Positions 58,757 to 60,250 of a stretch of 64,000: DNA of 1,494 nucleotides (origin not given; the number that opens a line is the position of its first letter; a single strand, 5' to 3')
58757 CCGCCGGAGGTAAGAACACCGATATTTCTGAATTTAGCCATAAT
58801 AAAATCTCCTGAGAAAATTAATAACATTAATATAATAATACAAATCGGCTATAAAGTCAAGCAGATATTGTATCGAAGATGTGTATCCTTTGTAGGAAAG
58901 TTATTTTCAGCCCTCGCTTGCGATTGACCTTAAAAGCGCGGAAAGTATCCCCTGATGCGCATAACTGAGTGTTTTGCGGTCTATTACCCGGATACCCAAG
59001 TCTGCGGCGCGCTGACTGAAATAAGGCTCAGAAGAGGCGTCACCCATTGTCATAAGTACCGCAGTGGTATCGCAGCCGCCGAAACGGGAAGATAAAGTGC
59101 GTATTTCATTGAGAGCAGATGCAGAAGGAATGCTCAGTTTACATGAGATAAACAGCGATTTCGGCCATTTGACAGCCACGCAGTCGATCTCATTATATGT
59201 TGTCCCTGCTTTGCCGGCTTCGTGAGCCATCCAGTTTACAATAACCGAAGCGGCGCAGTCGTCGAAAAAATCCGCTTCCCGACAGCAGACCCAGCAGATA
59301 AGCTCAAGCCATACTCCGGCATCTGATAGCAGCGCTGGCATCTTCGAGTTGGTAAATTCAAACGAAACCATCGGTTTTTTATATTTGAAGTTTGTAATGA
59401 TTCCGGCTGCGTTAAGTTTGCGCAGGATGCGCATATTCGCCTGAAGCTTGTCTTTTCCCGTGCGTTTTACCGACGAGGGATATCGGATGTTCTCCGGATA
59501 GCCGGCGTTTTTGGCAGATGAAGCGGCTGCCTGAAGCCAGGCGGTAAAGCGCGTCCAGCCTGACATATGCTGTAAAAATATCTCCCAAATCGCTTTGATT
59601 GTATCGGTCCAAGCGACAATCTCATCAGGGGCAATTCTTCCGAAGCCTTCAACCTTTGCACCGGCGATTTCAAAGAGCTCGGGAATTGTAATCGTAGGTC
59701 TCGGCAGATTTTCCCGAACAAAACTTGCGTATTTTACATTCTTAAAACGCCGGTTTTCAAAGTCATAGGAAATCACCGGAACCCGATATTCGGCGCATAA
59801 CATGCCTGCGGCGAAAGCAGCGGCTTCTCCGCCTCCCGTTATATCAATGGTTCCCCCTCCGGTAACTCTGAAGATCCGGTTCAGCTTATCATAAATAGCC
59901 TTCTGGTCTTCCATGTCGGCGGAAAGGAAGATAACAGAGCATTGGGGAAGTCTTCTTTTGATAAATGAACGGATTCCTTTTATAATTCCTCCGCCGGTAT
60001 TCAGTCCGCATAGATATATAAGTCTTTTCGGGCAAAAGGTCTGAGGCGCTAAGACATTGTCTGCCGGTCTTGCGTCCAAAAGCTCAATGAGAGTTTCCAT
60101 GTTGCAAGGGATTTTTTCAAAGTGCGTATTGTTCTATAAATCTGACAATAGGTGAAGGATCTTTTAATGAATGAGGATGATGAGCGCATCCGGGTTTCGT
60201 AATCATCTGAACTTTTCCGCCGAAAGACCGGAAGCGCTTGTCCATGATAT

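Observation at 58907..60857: Stand-alone Card1/Can2-like CARF-nuclease with altered signature residues, packed behind an esterase, with no CRISPR-Cas or cyclase in 64 kb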

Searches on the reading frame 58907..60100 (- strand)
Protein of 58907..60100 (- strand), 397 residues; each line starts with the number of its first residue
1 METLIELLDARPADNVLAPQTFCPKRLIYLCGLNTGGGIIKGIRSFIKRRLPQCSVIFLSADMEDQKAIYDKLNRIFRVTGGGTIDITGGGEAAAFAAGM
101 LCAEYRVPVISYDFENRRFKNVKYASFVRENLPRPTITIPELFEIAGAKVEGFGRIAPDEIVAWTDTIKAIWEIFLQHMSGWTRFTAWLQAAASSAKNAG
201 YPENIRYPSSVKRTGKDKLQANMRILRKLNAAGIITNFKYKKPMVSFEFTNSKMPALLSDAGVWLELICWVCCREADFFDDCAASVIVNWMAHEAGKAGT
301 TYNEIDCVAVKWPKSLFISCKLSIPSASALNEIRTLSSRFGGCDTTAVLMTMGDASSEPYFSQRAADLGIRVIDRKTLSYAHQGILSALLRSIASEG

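Call 3: search_protein_families(library=pfam, proteins=[window:58907-60100:-], max_evalue=1)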
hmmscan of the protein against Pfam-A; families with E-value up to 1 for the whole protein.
window:58907-60100:- (397 aa): 1 family
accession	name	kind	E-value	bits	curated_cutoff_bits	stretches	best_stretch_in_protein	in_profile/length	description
PF09002.17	Card1_endonuc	-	0.00014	21.9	26.4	1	261-376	9-120/136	Card1-like, endonuclease domain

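Call 4: search_protein_families(library=padloc, proteins=[window:58907-60100:-], max_evalue=1)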
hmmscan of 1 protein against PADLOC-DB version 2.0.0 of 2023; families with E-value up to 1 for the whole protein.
window:58907-60100:- (397 aa): 15 families
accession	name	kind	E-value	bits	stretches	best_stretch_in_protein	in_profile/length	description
PDLC01895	CARF4--CARF_PDDEXK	-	2.6e-33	113.6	1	1-377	1-370/397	-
PDLC01881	CARF4--CARF_PDDEXK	-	6.5e-28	95.9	1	2-373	4-359/378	-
PDLC01880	CARF4--CARF_PDDEXK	-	3.1e-24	83.9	1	1-383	1-356/364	-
PDLC01884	CARF4--CARF_PDDEXK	-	2e-18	65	1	67-377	67-365/382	-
PDLC01897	CARF4--CARF_PDDEXK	-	2.3e-08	31.8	1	208-378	203-355/369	-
PDLC01037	Csx1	-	2e-06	25.6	1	4-339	5-269/320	ARF+Nuclease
PDLC01898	CARF4--CARF_PDDEXK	-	6.7e-06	23.5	1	204-376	125-284/296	-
PDLC01968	CARF_PDDEXK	-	8.8e-06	23.1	1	225-372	211-338/361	-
PDLC01619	Csx1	-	9e-06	23.1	1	1-356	1-311/330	CAS-III; associated_signaling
PDLC01887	CARF4--CARF_PDDEXK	-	1.6e-05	22.6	1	1-125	1-123/285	-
PDLC01890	CARF4--CARF_PDDEXK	-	2.1e-05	22.1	1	244-376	216-341/366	-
PDLC01889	CARF4--CARF_PDDEXK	-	0.0017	15.6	1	299-352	267-320/367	-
PDLC01882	CARF4--CARF_PDDEXK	-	0.0019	14.7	1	261-381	435-559/569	-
PDLC01168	CARF_2M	-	0.0088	13.9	1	43-106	115-178/200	"CARF, 2 TMs"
PDLC01903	CARF4--CARF_PDDEXK_TM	-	0.056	10.8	1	281-379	288-374/380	-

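Call 5: search_protein_families(library=ncbifam, proteins=[window:58907-60100:-], max_evalue=1)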
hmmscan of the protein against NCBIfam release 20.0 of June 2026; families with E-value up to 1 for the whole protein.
window:58907-60100:- (397 aa): 0 families

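Call 6: search_solved_structures(query=window:58907-60100:-, max_evalue=10, show_alignments=3)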
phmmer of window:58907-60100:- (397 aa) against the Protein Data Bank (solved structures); distinct sequences matched with E-value up to 10: 5.
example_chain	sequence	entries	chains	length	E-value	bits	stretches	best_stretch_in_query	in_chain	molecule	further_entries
8bao_A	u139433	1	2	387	0.25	13.6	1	299-353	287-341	DUF1887 family protein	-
9q9z_A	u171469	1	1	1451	2.1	10.5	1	165-238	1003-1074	NFX1-type zinc finger-containing protein 1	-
6bdz_A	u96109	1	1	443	4.5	9.4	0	267-322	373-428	Disintegrin and metalloproteinase domain-containing protein 10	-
6be6_A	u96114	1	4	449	4.6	9.3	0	267-322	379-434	Disintegrin and metalloproteinase domain-containing protein 10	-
8esv_A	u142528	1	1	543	4.9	9.3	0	267-322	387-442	Disintegrin and metalloproteinase domain-containing protein 10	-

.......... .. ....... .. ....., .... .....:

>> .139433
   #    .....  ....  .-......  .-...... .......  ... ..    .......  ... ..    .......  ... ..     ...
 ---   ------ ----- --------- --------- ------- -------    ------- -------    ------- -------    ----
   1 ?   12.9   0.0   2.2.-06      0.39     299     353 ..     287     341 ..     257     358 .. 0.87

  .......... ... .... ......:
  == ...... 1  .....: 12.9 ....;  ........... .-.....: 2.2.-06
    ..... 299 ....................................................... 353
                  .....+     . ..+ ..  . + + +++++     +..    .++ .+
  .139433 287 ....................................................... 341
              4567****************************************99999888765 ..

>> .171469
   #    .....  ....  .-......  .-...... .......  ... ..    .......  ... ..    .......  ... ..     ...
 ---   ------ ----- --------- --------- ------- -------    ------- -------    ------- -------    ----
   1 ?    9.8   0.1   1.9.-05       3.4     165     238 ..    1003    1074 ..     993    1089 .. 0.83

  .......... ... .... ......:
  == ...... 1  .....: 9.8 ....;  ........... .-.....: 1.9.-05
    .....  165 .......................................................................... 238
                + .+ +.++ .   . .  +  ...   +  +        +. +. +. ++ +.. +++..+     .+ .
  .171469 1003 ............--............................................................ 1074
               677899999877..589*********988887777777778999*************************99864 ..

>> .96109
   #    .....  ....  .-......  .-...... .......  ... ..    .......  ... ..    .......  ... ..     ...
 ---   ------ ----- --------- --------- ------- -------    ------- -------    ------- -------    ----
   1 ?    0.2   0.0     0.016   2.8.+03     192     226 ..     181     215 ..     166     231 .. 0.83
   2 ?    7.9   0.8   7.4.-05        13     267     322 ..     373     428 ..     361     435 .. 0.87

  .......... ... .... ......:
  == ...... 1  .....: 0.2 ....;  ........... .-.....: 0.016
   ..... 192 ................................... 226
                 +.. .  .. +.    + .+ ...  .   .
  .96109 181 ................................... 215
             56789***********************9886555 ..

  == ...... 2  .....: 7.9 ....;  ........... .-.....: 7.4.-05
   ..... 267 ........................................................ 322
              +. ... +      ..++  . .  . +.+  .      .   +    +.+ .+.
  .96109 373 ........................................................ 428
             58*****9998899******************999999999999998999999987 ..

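Call 10: find_homologous_proteins(query=window:58907-60100:-, max_evalue=0.001)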
Query window:58907-60100:- (397 aa): 105 proteins with E <= 0.001 among 8000 candidates.
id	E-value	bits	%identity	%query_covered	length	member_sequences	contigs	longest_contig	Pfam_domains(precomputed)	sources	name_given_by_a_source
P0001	5.6e-254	860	94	100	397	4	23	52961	-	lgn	-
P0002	4.4e-234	795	86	100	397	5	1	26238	-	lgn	-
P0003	4.0e-115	403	49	99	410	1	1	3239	-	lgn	-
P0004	8.5e-112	392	48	99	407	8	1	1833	-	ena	-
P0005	8.2e-111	389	48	95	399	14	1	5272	-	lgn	-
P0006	4.5e-56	209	33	95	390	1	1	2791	PF09002.18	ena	-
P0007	1.6e-55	207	33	95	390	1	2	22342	PF09002.18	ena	-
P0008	4.0e-55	206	33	95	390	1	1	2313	PF09002.18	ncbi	-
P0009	3.1e-54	203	32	99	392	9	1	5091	PF09002.18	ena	-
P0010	5.5e-54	202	33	95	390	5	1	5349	PF09002.18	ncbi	-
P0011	9.1e-54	201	34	94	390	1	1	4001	PF09002.18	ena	-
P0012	2.2e-53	200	33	95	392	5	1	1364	PF09002.18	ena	-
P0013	3.4e-53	199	33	95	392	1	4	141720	PF09002.18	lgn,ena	-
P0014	6.8e-53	198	32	99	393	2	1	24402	PF09002.18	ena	-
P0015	7.2e-53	198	32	95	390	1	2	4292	PF09002.18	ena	-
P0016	3.3e-52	196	33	95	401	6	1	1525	PF09002.18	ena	-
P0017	3.3e-52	196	33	95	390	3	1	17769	PF09002.18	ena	-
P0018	5.6e-52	195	32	95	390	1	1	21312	PF09002.18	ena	-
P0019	8.0e-52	195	32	98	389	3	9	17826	PF09002.18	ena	-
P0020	1.3e-51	194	32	94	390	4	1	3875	PF09002.18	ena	-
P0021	1.4e-51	194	32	95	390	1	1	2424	PF09002.18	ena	-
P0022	1.5e-51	194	32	95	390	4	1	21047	PF09002.18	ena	-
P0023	1.6e-51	194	32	94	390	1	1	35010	PF09002.18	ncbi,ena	-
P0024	2.0e-51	193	32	95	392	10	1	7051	PF09002.18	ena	-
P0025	2.0e-51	193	33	94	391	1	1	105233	PF09002.18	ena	-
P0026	2.2e-51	193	32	95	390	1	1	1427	PF09002.18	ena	-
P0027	2.6e-51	193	32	95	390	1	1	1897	PF09002.18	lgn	-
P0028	3.4e-51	193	32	95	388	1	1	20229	PF09002.18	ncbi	-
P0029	3.7e-51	192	31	95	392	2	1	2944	PF09002.18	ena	-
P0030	3.8e-51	192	32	99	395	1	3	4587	PF09002.18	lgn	-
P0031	5.8e-51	192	33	95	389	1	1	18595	PF09002.18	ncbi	-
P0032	5.9e-51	192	33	95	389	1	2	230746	PF09002.18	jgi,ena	-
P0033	6.3e-51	192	32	95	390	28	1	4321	PF09002.18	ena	-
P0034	7.6e-51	191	33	95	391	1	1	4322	PF09002.18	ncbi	-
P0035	8.6e-51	191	32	94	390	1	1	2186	PF09002.18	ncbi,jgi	jgi:hypothetical protein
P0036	1.2e-50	191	32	95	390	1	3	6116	PF09002.18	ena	-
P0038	3.1e-50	189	31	95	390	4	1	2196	PF09002.18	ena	-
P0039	4.9e-50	189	32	95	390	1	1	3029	PF09002.18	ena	-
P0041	6.2e-50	188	32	95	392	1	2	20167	PF09002.18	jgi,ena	-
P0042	6.7e-50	188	31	95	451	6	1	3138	PF09002.18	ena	-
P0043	6.9e-50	188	31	95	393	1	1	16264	PF09002.18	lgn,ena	-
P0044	7.8e-50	188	32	95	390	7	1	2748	PF09002.18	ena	-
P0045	7.9e-50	188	32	95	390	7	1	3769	PF09002.18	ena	-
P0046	8.1e-50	188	32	95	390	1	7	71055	PF09002.18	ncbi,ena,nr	ncbi:MAG: DUF1887 family protein [Oscillospiraceae bacterium]|nr:DUF1887 family protein [Oscillospir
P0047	9.7e-50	188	32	95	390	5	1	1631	PF09002.18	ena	-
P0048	1.2e-49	188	32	99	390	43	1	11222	PF09002.18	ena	-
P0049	1.3e-49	187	32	95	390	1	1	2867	PF09002.18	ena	-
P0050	1.7e-49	187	31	95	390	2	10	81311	PF09002.18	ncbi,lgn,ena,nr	ncbi:MAG: DUF1887 family protein [Oscillospiraceae bacterium]|nr:DUF1887 family protein [Oscillospir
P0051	2.0e-49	187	31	96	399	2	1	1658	PF09002.18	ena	-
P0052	2.4e-49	187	31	95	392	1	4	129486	PF09002.18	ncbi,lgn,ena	-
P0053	2.6e-49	186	32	95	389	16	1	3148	PF09002.18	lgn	-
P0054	4.0e-49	186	32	99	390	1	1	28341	PF09002.18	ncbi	-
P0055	4.1e-49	186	32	95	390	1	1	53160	PF09002.18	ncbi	-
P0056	4.6e-49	186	32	99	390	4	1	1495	PF09002.18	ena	-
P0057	1.5e-48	184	32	99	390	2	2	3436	PF09002.18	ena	-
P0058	2.0e-48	183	31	95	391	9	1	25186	PF09002.18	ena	-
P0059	1.5e-47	181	31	99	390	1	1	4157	PF09002.18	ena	-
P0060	2.1e-47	180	33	98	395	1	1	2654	PF09002.18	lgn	-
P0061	4.9e-47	179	32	97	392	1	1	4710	PF09002.18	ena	-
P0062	5.9e-47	179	32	97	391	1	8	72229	PF09002.18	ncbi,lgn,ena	-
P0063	9.8e-47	178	31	94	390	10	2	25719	PF09002.18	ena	-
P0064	2.9e-46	176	31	96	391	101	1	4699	PF09002.18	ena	-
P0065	3.2e-46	176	30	97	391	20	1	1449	PF09002.18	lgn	-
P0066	6.6e-46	175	30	100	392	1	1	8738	PF09002.18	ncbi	-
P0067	6.8e-46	175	30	95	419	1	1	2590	PF09002.18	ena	-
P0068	5.0e-45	172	31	98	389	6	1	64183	PF09002.18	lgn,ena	-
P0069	5.3e-45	172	30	98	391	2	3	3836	PF09002.18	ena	-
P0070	7.0e-45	172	32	99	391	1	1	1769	PF09002.18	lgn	-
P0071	1.1e-44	171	33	95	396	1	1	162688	-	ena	-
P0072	1.4e-44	171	32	100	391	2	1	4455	PF09002.18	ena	-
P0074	2.3e-44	170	31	99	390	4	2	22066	PF09002.18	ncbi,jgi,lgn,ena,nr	ncbi:MAG: DUF1887 family protein [Ruminococcaceae bacterium]|nr:DUF1887 family protein [Oscillospira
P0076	1.1e-42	165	32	95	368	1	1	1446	PF09002.18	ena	-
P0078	2.0e-42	164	32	95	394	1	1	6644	PF09002.18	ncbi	-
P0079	3.1e-42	163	30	95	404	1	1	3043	PF09002.18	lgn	-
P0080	3.6e-42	163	32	95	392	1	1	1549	PF09002.18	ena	-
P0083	1.6e-41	161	31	95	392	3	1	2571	PF09002.18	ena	-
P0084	1.6e-41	161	32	99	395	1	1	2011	PF09002.18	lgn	-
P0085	2.2e-41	160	32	95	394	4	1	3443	PF09002.18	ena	-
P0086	5.0e-41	159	31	98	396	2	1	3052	PF09002.18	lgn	-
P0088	9.1e-41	158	31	95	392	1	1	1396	PF09002.18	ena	-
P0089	1.1e-40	158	30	95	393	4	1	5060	PF09002.18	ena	-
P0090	1.1e-40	158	32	94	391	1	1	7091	PF09002.18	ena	-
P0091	2.0e-40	157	31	95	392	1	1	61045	PF09002.18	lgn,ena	-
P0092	2.1e-40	157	31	94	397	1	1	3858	PF09002.18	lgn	-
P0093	2.4e-40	157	32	95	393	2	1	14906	PF09002.18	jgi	jgi:hypothetical protein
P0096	4.3e-40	156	31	99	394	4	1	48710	PF09002.18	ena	-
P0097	1.0e-39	155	29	94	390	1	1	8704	PF09002.18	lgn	-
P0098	1.1e-39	155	31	95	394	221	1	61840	PF09002.18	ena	-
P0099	1.9e-39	154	31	95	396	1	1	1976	PF09002.18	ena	-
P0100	2.9e-39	153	29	95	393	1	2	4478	PF09002.18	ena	-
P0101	2.1e-36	144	29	95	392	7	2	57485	PF09002.18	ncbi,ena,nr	ncbi:MAG: DUF1887 family protein [Oscillospiraceae bacterium]|nr:DUF1887 family protein [Oscillospir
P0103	1.0e-29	122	29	94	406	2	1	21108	PF09002.18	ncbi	-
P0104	1.4e-15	75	24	73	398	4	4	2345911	PF09002.18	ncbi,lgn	-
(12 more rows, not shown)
